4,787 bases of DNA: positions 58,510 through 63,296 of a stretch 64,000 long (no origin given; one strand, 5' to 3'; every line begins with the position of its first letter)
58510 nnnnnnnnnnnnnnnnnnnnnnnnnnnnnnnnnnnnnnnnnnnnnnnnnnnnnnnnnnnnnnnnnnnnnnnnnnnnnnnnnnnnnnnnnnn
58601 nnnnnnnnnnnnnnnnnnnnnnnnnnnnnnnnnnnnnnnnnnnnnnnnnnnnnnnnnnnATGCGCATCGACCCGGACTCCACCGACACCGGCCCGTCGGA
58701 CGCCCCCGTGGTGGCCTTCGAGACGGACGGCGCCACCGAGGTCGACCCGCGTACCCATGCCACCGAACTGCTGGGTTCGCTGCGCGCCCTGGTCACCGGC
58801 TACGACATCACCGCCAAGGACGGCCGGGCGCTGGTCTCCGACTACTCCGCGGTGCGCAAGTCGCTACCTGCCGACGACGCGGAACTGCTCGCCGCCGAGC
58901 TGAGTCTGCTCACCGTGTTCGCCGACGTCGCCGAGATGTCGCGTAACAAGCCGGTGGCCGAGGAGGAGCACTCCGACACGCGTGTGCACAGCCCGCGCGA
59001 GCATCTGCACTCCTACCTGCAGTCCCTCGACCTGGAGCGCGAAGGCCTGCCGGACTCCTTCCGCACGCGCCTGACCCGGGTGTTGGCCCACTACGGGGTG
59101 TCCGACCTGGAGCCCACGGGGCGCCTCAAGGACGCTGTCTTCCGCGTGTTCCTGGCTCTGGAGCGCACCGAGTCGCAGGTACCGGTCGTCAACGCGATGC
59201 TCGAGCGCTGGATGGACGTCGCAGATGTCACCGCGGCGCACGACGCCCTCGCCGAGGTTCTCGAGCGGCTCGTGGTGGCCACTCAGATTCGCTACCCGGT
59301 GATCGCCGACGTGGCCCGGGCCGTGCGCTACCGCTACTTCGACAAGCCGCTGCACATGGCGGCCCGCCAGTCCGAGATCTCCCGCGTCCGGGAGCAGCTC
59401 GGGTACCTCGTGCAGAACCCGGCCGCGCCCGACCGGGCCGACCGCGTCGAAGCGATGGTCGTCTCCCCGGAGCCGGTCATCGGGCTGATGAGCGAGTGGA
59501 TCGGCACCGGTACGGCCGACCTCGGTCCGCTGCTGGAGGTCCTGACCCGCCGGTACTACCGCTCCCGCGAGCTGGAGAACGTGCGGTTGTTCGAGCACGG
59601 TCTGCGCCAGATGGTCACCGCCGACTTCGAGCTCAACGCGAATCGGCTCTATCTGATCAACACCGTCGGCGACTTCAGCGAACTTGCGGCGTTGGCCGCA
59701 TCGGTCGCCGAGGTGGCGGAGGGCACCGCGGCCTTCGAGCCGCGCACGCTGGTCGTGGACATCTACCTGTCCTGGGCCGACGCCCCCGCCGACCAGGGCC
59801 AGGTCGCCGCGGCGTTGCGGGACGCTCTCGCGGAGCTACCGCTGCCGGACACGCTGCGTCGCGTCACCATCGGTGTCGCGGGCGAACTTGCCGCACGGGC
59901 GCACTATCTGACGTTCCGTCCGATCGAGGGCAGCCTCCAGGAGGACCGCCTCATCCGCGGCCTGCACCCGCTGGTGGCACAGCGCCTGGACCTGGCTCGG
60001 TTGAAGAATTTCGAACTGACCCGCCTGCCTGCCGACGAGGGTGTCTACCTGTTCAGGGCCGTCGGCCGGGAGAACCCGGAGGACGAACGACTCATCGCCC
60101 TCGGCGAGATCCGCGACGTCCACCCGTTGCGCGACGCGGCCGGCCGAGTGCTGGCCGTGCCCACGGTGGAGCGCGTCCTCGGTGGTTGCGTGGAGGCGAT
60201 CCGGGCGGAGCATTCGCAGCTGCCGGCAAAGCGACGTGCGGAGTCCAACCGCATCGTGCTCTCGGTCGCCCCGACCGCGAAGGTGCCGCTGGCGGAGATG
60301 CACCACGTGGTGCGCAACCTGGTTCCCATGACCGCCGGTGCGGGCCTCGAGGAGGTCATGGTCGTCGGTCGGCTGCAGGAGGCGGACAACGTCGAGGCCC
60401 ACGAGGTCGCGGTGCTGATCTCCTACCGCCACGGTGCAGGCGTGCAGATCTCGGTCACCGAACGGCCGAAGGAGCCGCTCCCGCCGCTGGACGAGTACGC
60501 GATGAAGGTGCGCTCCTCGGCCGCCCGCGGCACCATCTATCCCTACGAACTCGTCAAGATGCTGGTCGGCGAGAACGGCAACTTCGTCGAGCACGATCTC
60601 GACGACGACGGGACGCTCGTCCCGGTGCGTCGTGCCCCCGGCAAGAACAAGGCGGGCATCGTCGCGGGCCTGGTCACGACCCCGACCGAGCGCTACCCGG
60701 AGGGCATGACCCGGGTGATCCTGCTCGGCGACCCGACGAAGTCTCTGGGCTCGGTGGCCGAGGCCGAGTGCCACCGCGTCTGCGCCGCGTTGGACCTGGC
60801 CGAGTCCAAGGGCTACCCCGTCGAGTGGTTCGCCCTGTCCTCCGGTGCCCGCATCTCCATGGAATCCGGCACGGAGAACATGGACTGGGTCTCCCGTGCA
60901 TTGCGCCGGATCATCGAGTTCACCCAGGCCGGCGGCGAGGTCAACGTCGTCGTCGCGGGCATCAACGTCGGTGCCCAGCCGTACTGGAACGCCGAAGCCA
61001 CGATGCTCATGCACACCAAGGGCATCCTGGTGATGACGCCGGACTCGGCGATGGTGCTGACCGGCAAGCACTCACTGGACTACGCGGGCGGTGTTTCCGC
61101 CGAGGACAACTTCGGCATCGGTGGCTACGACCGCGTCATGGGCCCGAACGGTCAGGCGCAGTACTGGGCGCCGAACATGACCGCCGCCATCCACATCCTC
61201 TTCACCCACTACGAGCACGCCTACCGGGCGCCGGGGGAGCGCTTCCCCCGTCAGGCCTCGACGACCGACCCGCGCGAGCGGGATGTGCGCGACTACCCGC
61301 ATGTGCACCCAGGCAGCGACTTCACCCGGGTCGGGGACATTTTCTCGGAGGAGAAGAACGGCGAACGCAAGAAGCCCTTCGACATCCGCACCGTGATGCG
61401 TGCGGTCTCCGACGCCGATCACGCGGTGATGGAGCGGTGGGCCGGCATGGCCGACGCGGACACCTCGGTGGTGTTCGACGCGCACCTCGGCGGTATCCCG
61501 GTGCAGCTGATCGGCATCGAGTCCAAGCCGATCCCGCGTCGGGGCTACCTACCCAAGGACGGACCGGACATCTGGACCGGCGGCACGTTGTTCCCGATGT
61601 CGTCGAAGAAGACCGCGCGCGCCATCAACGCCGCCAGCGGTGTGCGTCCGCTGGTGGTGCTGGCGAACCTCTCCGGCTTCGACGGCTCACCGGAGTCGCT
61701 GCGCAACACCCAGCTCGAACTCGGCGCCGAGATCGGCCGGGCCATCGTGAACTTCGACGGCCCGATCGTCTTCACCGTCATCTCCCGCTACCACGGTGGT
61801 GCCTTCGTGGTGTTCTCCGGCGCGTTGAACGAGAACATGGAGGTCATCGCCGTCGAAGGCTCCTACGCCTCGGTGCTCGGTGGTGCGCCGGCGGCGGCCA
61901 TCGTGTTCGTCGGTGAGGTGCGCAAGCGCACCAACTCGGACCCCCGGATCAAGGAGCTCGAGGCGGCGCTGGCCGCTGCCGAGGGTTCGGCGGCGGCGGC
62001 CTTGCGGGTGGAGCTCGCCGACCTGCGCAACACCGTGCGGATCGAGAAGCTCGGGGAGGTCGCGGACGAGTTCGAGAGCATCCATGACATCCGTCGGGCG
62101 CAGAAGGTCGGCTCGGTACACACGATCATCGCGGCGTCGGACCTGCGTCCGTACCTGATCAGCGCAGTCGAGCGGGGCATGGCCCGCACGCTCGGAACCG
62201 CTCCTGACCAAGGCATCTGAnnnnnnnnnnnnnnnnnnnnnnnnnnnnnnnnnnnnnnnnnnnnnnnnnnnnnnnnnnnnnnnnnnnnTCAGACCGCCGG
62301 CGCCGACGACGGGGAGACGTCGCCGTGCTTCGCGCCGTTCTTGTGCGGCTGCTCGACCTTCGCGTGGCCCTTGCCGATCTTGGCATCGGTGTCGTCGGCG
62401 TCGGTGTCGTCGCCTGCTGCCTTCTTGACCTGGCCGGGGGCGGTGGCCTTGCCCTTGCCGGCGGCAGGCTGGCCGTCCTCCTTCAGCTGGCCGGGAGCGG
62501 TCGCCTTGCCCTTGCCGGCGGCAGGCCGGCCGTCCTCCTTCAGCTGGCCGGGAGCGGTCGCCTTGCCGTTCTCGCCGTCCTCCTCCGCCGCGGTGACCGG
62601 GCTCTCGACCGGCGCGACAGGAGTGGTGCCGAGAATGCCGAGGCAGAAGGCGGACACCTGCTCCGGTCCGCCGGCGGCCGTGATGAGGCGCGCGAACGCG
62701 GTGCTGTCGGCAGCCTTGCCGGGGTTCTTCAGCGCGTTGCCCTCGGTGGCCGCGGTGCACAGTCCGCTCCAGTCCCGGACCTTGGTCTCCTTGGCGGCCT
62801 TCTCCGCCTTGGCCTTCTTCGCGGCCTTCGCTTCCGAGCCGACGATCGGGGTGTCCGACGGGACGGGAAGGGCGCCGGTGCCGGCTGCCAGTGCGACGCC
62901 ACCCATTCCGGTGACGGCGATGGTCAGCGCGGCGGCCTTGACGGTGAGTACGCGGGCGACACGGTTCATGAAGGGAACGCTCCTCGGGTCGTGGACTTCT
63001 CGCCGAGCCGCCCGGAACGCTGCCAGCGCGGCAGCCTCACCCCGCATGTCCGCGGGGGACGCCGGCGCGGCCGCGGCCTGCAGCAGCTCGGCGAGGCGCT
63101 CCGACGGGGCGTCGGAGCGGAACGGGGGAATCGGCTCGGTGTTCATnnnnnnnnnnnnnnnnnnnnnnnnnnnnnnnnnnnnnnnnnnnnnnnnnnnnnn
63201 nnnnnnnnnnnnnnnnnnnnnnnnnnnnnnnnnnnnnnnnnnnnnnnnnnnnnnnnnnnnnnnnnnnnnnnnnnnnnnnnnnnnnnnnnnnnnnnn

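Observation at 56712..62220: Eukaryote-like single-polypeptide acyl-CoA carboxylase (about 1835 aa) split by a 1-nt frame switch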

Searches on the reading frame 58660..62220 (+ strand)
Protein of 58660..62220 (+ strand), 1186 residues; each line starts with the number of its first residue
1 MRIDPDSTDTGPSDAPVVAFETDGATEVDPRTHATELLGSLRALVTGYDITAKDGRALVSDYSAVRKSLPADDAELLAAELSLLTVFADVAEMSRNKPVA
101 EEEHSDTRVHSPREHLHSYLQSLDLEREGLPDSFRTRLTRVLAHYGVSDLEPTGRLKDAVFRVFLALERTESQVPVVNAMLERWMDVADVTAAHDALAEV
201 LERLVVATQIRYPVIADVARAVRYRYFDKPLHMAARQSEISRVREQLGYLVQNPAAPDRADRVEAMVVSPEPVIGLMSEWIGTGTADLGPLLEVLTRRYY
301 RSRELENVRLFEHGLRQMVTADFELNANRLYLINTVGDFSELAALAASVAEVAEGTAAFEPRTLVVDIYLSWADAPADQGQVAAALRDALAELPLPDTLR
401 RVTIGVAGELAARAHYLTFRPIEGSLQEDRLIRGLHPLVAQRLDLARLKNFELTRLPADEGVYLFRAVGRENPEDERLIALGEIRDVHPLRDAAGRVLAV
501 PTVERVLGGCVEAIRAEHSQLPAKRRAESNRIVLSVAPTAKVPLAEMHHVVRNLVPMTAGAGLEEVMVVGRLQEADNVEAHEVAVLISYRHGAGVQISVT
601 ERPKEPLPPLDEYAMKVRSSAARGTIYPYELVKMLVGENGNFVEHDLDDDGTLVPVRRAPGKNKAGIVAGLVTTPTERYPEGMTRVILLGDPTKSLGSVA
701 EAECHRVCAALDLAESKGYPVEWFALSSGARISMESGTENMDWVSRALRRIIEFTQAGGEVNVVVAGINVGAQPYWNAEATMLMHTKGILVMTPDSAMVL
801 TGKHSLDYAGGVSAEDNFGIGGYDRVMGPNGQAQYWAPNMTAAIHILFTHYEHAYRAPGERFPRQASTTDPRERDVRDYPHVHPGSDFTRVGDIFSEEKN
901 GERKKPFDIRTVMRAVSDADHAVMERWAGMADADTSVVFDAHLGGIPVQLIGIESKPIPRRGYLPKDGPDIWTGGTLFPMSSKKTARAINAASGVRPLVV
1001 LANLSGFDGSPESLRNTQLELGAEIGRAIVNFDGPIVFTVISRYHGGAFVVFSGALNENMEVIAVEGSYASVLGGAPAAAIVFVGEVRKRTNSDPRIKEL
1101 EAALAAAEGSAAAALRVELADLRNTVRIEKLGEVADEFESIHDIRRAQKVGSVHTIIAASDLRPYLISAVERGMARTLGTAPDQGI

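Call 10: search_protein_families(library=ncbifam, proteins=[window:58660-62220:+], max_evalue=0.01)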
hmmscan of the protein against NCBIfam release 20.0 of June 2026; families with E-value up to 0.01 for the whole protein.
window:58660-62220:+ (1186 aa): 1 family
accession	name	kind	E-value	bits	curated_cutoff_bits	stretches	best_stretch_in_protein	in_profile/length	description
TIGR01117.1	mmdA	subfamily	2.6e-06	26.5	998.8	1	682-1093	81-448/512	methylmalonyl-CoA decarboxylase subunit alpha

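Call 11: find_encoding_contigs(protein=window:58660-62220:+, flank=10000, max_places=6)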
Protein window:58660-62220:+ (1186 aa): no gene with exactly this product is on record in the collection.

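Call 22: find_related_loci(query=window:58660-62220:+, collection=genome_contigs, flank=10000)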
Query window:58660-62220:+ (1186 aa) in genome_contigs; peptide patterns used: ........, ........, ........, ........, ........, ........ (x = any residue, [..] = any of these).
600 stretches matched a pattern (row limit reached: there are more); 579 encode a relative of the query (tblastn E <= 1e-3); the best 80 are kept; 80 distinct loci.
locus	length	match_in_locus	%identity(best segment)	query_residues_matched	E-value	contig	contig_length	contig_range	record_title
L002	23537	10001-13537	62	1-1179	0e+0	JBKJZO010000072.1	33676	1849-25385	MAG: Mycobacteriales bacterium isolate swi_bin.249 S1Ck127_11819731_flag_1_multi_10.0000_len_33676, whole genome shotgun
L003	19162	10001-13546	62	1-1182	0e+0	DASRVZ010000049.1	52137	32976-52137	MAG TPA_asm: Dermatophilaceae bacterium isolate SMAG_U10285 k141_184196, whole genome shotgun sequence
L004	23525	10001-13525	61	1-1176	0e+0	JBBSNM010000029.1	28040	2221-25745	MAG: Propionibacteriales bacterium isolate LS5_sbin.6 LS5_sbin.6_K_19936_L_28040_cov_38.7738, whole genome shotgun seque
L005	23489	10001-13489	63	18-1176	0e+0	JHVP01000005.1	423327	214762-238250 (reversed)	Geodermatophilaceae bacterium URHA0031 N543DRAFT_scaffold00005.5_C, whole genome shotgun sequence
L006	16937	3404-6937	60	1-1178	0e+0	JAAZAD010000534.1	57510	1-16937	MAG: Rhodococcus sp. (in: high G+C Gram-positive bacteria) isolate AS06rmzACSIP_394 654627_AS06, whole genome shotgun se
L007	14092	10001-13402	63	45-1178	0e+0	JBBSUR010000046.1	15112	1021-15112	MAG: Mycobacteriales bacterium isolate SVL2_sbin.50 SVL2_sbin.50_k141_417066_length_15112_cov_45.4954, whole genome shot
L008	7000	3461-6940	61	15-1177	0e+0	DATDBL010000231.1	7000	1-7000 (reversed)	MAG TPA_asm: Aldersonia sp. isolate SMAG_U121 k141_1390188, whole genome shotgun sequence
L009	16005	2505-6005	62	17-1177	0e+0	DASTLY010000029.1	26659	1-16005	MAG TPA_asm: Mycobacteriales bacterium isolate SMAG_U3274 k141_64468, whole genome shotgun sequence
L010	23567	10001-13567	61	1-1181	0e+0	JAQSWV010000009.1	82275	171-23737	MAG: Nocardioidaceae bacterium isolate C_No_T20_C_bin.97 scaffold_221, whole genome shotgun sequence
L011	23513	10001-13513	61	1-1176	0e+0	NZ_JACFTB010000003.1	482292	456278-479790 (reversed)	Rhodococcus sp. BP22 3, whole genome shotgun sequence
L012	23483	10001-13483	63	22-1177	0e+0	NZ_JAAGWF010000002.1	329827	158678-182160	Geodermatophilus sabuli strain I12A-02694 Scaffold1_2, whole genome shotgun sequence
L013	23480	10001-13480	62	21-1182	0e+0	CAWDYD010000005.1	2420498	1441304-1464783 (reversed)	MAG: uncultured Actinomycetota bacterium isolate MFD01275.bin.2.4 genome assembly, contig: contig_9026, whole genome sho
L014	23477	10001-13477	62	21-1176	0e+0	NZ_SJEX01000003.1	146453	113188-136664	Modestobacter excelsi strain 1G6 sequence_3, whole genome shotgun sequence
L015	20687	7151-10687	60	1-1178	0e+0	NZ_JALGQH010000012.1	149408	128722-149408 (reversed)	Rhodococcus sp. ARC_M6 NODE_12_length_149408_cov_30.920968, whole genome shotgun sequence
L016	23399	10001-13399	63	46-1176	0e+0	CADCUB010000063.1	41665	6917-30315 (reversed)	MAG: uncultured Frankineae bacterium isolate AVDCRST_MAG07 genome assembly, contig: NODE23, whole genome shotgun sequenc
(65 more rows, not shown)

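Call 28: search_solved_structures(query=window:58660-62220:+, max_evalue=0.001)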
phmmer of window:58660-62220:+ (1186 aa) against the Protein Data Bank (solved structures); distinct sequences matched with E-value up to 0.001: 24.
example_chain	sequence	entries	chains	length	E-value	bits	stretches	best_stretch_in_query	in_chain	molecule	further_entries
5csk_A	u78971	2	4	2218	1.3e-27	99.4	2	936-1144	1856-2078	Acetyl-CoA carboxylase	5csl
5i6g_A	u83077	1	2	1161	2.2e-26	95.4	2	933-1105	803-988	Acetyl-CoA carboxylase-like protein,Acetyl-CoA carboxylase-like protein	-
5i6f_A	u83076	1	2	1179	2.3e-26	95.3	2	933-1105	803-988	Acetyl-CoA carboxylase-like protein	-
5i6h_A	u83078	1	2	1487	4.6e-26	94.3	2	933-1105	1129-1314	Acetyl-CoA carboxylase-like protein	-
5i6i_A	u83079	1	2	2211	2.2e-25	92.1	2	933-1105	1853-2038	Acetyl-CoA carboxylase-like protein,Acetyl-CoA carboxylase-like protein,Acetyl-CoA carboxy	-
8xkz_C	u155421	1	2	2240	2.4e-25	91.9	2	642-741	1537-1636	Acetyl-CoA carboxylase 1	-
6g2i_D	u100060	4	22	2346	2.8e-25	91.7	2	642-741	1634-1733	Acetyl-CoA carboxylase 1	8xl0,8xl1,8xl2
6g2d_B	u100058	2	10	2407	3.1e-25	91.6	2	642-741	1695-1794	Acetyl-CoA carboxylase 1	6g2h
3tv5_A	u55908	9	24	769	2.7e-23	85.2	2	936-1145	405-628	Acetyl-CoA carboxylase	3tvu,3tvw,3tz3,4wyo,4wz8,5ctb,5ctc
1uyr_A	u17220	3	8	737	2.5e-22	82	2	936-1145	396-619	ACETYL-COA CARBOXYLASE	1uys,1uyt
1w2x_A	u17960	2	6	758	2.7e-22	81.8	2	936-1145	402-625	ACETYL-COA CARBOXYLASE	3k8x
3pgq_A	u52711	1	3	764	2.8e-22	81.8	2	936-1145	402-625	Acetyl-CoA carboxylase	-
3h0j_A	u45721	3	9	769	2.8e-22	81.8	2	936-1145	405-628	Acetyl-CoA carboxylase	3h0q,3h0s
1od2_A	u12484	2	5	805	3.3e-22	81.5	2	936-1145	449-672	ACETYL-COENZYME A CARBOXYLASE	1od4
1uyv_A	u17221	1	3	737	3.4e-22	81.5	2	936-1145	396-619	ACETYL-COA CARBOXYLASE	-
5cs4_A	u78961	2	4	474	9e-05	23.8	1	396-494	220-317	Acetyl-CoA carboxylase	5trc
5i6e_A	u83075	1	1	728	0.00017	22.9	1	397-494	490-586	Acetyl-CoA carboxylase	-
5csa_A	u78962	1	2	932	0.00024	22.4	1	397-494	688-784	Acetyl-CoA carboxylase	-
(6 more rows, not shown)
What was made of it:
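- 58669..60699 (+): Central (non-catalytic) region. The Pfam ACC_central match covers 59842-60324. Sequence matches to yeast and Chaetomium ACC central-domain crystal constructs 5cs4, 5i6e and 5csa (call 28).
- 60700..62040 (+): Carboxyltransferase (CT) domain, residues 1330-1776, with SGARI at 1377 and GFDGS at 1655. Best solved-structure matches are eukaryotic ACC CT domains (5csk, 6g2i, 3tv5), E = 1e-27 to 1e-20, against 6e-4 for bacterial PCC beta (call 28).
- On Actinobacterial homodimeric multidomain ACC (SACE_4237 type): There are sequence matches to yeast and Chaetomium central-domain structures (call 28). Among solved structures, eukaryotic ACC CT scores E = 1e-27 to 1e-20 and PCC beta scores 6e-4 (call 28).
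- Closest known: Eukaryotic cytosolic ACC. Same: The ACC_central and CT domains give the best solved-structure matches (call 28).
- Best solved-structure matches for the central and CT half are eukaryotic ACCs (call 28).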

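Call 66: list_cluster_members(proteins=[window:58936-62220:+, window:58915-62217:+, window:58954-62217:+, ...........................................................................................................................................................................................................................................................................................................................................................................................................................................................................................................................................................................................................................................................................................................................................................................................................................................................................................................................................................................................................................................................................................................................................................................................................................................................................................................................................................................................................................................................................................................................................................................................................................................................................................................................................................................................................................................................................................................])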
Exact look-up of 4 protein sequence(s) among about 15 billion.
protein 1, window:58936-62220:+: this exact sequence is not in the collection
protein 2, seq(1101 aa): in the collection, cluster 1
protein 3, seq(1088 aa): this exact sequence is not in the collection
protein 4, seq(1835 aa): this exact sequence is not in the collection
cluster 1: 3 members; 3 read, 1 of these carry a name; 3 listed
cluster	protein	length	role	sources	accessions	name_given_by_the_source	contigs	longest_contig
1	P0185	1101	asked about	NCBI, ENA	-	-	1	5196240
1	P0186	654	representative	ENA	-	-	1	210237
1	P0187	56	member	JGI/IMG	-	ribonuclease PH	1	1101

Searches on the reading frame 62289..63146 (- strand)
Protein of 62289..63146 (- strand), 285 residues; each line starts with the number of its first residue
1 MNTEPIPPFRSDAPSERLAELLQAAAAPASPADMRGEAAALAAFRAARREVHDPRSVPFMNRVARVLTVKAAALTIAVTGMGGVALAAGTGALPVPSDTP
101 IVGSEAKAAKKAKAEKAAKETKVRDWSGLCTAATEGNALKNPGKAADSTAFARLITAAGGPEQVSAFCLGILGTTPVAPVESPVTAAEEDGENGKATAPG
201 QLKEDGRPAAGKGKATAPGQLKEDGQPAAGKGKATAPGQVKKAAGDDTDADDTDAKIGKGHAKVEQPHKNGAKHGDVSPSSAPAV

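Call 54: find_encoding_contigs(protein=window:62289-63146:-, flank=10000, max_places=6)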
Protein window:62289-63146:- (285 aa): no gene with exactly this product is on record in the collection.
